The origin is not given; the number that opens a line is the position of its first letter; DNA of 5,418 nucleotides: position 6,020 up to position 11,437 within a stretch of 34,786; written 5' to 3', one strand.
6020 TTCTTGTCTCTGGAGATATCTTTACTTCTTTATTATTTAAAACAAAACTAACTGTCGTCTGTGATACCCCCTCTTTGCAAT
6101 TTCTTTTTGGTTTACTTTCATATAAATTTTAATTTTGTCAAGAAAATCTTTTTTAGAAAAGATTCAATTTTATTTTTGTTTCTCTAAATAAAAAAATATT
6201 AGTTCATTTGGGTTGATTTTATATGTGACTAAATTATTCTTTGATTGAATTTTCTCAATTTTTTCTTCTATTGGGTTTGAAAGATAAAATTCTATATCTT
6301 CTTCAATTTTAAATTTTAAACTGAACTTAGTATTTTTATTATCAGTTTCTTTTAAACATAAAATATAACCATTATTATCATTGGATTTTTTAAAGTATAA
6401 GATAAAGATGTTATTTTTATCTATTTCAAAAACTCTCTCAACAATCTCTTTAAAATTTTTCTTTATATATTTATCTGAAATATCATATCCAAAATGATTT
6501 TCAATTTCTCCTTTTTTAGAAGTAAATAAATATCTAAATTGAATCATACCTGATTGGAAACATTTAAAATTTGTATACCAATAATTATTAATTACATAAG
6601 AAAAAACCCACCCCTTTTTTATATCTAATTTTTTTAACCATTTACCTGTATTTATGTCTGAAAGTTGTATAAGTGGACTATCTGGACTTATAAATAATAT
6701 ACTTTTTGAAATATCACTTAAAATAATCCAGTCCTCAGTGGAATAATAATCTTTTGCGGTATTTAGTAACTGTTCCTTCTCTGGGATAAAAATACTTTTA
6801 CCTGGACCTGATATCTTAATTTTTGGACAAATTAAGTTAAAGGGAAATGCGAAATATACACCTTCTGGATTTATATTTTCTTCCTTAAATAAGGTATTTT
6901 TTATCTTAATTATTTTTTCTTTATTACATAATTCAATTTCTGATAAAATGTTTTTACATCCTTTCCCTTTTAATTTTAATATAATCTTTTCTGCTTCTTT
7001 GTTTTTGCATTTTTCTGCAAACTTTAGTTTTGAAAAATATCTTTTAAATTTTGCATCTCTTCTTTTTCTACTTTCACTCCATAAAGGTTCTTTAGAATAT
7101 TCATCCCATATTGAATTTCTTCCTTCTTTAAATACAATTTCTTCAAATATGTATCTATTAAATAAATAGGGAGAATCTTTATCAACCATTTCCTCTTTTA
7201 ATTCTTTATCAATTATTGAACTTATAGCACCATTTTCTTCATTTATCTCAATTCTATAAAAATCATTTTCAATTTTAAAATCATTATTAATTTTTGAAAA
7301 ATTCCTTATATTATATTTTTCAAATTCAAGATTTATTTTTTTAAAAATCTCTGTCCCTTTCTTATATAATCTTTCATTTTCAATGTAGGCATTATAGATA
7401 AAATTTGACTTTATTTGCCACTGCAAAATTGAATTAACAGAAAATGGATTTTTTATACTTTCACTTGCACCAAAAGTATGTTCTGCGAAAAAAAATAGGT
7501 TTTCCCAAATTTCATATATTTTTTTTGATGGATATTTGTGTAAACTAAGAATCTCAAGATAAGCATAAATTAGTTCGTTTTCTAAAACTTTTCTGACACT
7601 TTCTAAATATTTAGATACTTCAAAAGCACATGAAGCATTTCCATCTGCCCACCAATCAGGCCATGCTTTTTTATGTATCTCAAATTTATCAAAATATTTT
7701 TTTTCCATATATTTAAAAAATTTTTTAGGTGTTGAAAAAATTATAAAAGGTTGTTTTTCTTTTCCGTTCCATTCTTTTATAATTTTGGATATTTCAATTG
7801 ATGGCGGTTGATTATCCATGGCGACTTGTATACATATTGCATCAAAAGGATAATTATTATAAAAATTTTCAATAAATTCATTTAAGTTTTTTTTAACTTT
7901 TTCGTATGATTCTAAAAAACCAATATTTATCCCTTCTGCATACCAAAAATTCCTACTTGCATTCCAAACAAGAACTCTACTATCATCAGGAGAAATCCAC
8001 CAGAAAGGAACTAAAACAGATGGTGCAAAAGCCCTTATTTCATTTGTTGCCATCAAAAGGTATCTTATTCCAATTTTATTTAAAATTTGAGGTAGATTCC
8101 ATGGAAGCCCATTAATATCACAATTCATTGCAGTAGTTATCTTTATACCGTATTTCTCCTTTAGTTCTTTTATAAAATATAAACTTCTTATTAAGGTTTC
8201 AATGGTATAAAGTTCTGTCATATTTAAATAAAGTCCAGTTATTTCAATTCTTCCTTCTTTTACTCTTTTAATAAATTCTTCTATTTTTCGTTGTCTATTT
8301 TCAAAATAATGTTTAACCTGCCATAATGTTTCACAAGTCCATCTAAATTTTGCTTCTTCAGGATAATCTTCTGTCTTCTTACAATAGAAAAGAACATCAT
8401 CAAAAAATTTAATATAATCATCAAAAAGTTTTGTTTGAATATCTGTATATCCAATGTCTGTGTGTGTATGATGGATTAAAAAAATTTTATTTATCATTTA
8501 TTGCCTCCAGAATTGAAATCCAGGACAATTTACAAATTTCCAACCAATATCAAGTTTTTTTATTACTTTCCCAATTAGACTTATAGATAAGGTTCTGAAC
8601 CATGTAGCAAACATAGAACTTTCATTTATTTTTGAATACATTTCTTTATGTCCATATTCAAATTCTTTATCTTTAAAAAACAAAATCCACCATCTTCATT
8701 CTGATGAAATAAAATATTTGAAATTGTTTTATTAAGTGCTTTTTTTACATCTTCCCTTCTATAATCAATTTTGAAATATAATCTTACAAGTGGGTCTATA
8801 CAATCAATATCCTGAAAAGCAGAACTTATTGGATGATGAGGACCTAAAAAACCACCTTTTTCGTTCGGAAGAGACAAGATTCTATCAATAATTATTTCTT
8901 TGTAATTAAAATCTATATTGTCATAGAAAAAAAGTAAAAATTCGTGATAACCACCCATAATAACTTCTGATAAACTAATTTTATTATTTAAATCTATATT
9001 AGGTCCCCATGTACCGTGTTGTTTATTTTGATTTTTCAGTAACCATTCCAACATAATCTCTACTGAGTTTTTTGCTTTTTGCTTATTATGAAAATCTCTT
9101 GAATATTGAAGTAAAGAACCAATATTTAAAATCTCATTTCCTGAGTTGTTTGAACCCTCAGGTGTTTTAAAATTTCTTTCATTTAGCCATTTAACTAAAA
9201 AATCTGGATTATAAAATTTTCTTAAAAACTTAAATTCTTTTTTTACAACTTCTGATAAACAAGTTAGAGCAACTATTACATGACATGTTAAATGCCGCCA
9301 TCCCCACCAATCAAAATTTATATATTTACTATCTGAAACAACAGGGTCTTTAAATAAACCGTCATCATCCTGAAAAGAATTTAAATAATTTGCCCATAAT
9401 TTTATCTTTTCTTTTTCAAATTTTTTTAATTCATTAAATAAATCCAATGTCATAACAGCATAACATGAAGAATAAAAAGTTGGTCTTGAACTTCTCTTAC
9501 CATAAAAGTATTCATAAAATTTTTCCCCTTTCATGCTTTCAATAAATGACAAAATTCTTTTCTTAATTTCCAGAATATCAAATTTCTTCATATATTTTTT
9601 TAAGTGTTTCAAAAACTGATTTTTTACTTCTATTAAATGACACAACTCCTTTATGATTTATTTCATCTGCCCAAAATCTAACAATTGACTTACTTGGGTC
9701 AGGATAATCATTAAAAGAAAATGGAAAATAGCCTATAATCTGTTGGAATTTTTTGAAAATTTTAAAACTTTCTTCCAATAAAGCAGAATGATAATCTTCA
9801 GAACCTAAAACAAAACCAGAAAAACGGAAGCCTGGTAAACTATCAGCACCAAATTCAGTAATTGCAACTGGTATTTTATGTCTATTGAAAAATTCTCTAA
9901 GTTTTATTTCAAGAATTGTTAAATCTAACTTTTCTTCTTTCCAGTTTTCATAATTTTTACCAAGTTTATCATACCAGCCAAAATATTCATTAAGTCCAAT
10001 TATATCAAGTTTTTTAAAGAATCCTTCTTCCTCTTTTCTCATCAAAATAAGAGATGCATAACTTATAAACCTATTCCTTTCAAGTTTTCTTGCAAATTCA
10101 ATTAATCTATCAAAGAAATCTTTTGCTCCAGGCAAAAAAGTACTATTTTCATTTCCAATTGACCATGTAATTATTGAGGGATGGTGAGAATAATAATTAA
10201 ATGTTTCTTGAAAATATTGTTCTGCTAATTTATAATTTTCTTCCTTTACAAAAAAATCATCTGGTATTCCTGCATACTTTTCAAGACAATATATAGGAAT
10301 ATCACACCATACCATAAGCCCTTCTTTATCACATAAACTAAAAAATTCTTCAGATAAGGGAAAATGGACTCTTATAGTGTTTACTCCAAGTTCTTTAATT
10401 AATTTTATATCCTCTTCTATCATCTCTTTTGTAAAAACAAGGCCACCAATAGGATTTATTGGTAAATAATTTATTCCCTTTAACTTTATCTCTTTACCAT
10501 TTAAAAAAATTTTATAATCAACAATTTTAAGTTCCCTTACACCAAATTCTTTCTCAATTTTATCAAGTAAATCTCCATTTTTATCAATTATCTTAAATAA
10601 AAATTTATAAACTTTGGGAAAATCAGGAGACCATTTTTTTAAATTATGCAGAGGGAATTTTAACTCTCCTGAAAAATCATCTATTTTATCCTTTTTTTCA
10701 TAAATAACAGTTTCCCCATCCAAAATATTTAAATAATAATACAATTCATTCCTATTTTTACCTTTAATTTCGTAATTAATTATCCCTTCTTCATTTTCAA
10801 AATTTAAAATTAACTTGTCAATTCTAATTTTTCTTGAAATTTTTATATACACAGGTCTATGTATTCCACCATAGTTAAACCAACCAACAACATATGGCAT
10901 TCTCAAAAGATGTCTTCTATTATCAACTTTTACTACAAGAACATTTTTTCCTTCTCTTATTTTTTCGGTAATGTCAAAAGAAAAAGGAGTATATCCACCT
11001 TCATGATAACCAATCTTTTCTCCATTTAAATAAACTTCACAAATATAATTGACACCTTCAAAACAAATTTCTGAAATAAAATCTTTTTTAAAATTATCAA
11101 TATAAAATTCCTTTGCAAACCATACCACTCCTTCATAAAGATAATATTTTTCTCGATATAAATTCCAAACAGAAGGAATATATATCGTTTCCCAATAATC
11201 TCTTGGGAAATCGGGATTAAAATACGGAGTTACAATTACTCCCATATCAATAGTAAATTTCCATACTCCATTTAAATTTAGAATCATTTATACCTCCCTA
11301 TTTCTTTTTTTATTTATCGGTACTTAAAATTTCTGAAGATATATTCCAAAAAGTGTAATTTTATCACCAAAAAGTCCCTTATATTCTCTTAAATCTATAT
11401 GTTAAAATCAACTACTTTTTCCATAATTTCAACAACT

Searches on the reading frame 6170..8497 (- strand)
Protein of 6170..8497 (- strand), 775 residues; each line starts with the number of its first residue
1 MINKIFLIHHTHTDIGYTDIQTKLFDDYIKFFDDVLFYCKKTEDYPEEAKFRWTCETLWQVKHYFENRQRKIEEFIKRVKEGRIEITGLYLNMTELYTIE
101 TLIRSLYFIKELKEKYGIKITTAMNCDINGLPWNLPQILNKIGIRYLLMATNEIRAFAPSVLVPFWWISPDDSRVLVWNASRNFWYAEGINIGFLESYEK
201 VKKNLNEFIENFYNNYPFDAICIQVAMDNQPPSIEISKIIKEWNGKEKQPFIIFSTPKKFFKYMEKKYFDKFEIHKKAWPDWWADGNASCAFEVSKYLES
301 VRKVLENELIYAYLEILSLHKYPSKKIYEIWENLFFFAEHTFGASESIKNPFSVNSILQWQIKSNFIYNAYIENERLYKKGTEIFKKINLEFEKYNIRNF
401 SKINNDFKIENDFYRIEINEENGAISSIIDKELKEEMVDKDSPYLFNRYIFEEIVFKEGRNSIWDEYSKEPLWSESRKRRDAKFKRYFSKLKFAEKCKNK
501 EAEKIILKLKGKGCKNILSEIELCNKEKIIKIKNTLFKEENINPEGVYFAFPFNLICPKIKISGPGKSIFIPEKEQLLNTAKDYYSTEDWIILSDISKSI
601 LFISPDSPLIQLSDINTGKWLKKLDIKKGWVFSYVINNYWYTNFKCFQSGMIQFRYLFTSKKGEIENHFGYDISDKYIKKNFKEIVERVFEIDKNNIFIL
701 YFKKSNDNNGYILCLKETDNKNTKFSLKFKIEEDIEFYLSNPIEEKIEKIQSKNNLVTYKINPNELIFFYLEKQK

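Call 10: search_protein_families(library=pfam, proteins=[window:6170-8497:-], max_evalue=0.001)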
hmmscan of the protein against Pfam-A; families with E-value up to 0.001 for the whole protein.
window:6170-8497:- (775 aa): 2 families
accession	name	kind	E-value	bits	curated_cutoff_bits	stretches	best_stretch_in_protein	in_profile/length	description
PF01074.27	Glyco_hydro_38N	-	1.3e-26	94.1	25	1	4-269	1-258/270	Glycosyl hydrolases family 38 N-terminal domain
PF07748.19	Glyco_hydro_38C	-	1.1e-05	26.2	25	1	409-555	1-128/206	Glycosyl hydrolases family 38 C-terminal domain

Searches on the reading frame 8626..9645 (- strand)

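Call 10: search_protein_families(library=pfam, proteins=[window:8626-9645:-], max_evalue=0.001)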
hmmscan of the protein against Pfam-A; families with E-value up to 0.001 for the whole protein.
window:8626-9645:- (339 aa): 1 family
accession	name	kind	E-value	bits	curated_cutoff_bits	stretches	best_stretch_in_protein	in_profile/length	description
PF00432.27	Prenyltrans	-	1.4e-05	25.1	26.5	0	26-209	50-213/304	Prenyltransferase alpha-alpha toroid domain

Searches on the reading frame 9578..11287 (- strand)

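Call 10: search_protein_families(library=pfam, proteins=[window:9578-11287:-], max_evalue=0.001)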
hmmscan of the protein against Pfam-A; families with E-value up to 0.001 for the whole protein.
window:9578-11287:- (569 aa): 4 families
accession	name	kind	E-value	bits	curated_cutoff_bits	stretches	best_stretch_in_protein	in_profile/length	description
PF02836.23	Glyco_hydro_2_C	-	7.5e-31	107.8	21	1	254-569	2-300/302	Glycosyl hydrolases family 2, TIM barrel domain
PF02837.24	Glyco_hydro_2_N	-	5.6e-20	72.4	28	1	5-148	4-165/169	Glycosyl hydrolases family 2, sugar binding domain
PF22666.2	Glyco_hydro_2_N2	-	2.8e-10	40.9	27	1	55-124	50-120/167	Glycosyl hydrolase 2 galactose-binding domain-like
PF00703.27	Glyco_hydro_2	-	1.1e-08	36.3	23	1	168-251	18-109/109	Glycosyl hydrolases family 2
